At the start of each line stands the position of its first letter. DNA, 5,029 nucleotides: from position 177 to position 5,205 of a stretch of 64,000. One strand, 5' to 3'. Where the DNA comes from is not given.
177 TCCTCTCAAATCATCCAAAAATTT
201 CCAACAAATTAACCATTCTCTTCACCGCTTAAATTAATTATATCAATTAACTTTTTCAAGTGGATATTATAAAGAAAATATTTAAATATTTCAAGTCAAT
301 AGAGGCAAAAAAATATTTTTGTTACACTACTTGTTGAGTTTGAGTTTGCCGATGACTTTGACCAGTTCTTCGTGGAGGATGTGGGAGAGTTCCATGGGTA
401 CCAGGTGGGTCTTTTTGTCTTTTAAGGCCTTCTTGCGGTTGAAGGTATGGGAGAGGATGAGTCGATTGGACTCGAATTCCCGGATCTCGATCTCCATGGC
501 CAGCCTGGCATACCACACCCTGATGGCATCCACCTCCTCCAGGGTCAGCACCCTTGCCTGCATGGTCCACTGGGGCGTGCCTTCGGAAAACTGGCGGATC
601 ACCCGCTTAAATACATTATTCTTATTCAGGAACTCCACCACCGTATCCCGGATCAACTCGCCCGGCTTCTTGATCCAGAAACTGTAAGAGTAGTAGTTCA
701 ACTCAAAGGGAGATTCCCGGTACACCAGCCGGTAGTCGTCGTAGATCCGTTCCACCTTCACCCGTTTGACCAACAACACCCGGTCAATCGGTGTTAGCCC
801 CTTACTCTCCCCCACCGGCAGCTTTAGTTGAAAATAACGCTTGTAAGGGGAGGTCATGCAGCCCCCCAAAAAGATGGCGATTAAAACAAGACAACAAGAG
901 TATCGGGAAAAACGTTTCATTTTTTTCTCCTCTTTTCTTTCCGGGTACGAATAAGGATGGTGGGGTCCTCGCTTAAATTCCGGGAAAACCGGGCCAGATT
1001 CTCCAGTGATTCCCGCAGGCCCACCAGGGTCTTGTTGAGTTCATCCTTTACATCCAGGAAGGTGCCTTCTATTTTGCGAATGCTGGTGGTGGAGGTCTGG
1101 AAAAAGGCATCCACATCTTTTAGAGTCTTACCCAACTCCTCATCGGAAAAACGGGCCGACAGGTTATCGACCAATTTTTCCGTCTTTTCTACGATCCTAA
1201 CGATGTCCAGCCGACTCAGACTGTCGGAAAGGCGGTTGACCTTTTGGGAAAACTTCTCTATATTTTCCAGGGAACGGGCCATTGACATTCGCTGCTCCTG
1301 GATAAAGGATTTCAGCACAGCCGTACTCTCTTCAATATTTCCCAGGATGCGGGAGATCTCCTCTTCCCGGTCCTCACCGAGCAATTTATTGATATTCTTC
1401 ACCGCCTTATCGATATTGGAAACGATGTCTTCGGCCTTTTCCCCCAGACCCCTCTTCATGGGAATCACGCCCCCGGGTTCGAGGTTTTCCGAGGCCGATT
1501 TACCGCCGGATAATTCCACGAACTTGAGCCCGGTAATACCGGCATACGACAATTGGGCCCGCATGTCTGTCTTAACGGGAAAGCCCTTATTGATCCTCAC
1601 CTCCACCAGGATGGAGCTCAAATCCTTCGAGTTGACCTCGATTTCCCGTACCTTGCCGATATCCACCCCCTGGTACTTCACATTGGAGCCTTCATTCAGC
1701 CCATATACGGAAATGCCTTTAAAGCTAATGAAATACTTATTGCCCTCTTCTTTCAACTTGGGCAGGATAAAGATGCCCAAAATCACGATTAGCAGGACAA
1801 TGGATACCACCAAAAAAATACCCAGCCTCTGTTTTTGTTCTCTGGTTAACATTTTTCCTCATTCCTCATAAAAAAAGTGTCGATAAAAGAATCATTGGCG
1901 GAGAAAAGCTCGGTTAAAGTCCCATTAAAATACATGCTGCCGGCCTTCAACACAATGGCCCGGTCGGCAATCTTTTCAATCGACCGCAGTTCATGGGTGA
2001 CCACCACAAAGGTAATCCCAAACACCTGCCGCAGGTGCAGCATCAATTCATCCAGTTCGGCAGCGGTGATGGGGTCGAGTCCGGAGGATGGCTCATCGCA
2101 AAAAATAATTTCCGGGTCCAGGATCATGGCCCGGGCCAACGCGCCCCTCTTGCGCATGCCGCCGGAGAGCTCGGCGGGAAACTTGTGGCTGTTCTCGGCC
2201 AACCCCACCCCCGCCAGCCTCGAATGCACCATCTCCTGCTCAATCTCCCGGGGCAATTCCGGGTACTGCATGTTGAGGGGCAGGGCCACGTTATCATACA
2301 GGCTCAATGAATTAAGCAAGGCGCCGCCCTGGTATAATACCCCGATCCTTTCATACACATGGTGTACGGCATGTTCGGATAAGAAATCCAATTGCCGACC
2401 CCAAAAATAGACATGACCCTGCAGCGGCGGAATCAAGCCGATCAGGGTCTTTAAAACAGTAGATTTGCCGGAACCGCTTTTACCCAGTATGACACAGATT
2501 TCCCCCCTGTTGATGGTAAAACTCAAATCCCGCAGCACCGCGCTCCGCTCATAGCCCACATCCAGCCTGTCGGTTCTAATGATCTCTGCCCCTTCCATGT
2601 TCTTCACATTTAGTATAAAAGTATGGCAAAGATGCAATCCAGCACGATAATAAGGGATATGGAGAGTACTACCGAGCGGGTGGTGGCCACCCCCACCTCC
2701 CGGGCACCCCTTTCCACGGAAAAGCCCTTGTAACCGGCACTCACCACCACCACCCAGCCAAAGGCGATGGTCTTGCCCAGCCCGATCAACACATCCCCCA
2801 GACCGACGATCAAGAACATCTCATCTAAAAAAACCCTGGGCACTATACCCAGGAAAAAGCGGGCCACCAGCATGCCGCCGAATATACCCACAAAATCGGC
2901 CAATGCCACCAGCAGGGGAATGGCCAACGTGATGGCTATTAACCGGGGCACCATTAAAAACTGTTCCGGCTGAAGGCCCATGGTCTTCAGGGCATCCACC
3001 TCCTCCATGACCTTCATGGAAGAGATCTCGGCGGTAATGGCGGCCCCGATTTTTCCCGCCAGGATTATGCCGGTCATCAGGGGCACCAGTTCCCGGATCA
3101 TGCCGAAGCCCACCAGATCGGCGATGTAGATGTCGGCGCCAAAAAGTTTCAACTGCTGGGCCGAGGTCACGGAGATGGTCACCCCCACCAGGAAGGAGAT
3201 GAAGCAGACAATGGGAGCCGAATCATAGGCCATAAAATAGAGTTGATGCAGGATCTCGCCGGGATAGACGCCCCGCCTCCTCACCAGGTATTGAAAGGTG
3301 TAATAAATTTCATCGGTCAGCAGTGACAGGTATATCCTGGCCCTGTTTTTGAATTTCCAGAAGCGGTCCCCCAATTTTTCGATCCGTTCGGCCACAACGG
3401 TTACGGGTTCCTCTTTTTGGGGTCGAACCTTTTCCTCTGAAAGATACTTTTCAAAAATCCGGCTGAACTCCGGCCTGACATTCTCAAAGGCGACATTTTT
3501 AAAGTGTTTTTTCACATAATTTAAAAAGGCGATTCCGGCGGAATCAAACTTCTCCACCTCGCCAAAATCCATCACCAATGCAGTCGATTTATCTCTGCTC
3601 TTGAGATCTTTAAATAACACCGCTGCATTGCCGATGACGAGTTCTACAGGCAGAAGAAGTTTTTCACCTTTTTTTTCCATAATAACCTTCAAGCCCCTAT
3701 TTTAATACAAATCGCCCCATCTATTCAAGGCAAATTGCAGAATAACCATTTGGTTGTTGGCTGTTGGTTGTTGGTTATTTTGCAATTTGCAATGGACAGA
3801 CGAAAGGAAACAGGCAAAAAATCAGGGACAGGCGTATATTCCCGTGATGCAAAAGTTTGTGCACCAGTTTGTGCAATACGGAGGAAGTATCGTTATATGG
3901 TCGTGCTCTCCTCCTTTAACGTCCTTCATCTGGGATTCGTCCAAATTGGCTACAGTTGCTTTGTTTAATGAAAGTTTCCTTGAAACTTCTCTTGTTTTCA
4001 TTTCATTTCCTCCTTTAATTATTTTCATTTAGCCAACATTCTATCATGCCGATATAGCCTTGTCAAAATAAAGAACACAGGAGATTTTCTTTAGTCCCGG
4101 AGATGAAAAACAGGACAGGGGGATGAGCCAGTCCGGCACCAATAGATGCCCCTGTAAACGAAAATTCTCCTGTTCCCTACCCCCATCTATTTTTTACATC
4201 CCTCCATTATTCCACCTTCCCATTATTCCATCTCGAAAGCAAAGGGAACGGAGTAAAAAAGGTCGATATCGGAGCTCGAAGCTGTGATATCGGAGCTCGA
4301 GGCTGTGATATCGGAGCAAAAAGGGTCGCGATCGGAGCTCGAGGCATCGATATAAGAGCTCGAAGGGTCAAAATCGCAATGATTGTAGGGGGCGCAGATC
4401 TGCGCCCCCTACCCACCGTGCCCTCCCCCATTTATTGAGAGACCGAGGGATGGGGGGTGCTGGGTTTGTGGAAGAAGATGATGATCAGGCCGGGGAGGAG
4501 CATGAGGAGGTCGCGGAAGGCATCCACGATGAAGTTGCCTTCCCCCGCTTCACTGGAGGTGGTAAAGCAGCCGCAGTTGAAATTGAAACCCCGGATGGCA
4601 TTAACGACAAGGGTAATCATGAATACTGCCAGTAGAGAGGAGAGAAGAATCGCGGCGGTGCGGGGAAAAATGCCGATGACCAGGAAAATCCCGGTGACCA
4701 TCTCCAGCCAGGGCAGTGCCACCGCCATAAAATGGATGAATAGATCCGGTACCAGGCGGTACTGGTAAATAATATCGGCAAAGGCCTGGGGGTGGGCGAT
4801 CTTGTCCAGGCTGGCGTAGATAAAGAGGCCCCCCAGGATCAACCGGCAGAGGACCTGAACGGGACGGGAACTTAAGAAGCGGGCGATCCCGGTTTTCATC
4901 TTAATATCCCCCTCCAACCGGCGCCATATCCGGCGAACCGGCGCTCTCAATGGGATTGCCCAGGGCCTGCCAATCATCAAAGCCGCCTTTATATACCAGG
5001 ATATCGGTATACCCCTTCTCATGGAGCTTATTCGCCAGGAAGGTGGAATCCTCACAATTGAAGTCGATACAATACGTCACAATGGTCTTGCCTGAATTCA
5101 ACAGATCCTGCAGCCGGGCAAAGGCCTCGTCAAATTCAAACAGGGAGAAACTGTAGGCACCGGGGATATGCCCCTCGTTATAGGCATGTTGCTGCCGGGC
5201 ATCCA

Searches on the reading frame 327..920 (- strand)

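Call 65: search_protein_families(library=pfam, proteins=[window:327-920:-], max_evalue=0.0001)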
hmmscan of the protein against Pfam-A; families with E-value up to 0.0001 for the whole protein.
window:327-920:- (197 aa): 1 family
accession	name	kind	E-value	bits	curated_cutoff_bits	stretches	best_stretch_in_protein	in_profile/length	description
PF03886.18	ABC_trans_aux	-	1.6e-08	34.7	26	1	47-169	19-140/161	ABC-type transport auxiliary lipoprotein component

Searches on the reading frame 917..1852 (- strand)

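Call 65: search_protein_families(library=pfam, proteins=[window:917-1852:-], max_evalue=0.0001)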
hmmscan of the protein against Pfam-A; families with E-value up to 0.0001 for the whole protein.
window:917-1852:- (311 aa): 1 family
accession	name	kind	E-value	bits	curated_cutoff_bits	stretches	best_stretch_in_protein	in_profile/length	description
PF02470.25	MlaD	-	2.7e-15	56.8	25.1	1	40-117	3-81/81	MlaD protein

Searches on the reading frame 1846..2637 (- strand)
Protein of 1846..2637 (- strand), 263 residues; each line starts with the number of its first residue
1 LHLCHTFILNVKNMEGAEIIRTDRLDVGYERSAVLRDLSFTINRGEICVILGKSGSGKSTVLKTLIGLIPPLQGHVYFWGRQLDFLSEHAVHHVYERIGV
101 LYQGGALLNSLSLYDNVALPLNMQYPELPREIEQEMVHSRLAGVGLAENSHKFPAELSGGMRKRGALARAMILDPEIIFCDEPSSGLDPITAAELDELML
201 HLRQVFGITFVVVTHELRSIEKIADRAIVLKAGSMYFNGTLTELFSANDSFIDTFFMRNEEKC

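Call 65: search_protein_families(library=pfam, proteins=[window:1846-2637:-], max_evalue=0.0001)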
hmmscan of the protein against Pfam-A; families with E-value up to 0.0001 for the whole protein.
window:1846-2637:- (263 aa): 2 families
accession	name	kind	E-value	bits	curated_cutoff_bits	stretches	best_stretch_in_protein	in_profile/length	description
PF00005.33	ABC_tran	-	3.2e-29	102.7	25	1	35-184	1-136/137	ABC transporter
PF13304.12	AAA_21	-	3.2e-05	24.6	27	0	49-65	3-19/304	AAA domain, putative AbiEii toxin, Type IV TA system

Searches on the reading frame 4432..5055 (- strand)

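Call 65: search_protein_families(library=pfam, proteins=[window:4432-5055:-], max_evalue=0.0001)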
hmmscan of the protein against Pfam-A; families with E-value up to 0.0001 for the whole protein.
window:4432-5055:- (207 aa): 2 families
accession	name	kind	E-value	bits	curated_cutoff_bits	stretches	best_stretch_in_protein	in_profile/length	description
PF07291.16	MauE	-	1.1e-24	87.6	27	1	67-194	5-127/128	Methylamine utilisation protein MauE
PF07681.17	DoxX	-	1.8e-09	38.5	23.6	1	68-148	3-82/85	DoxX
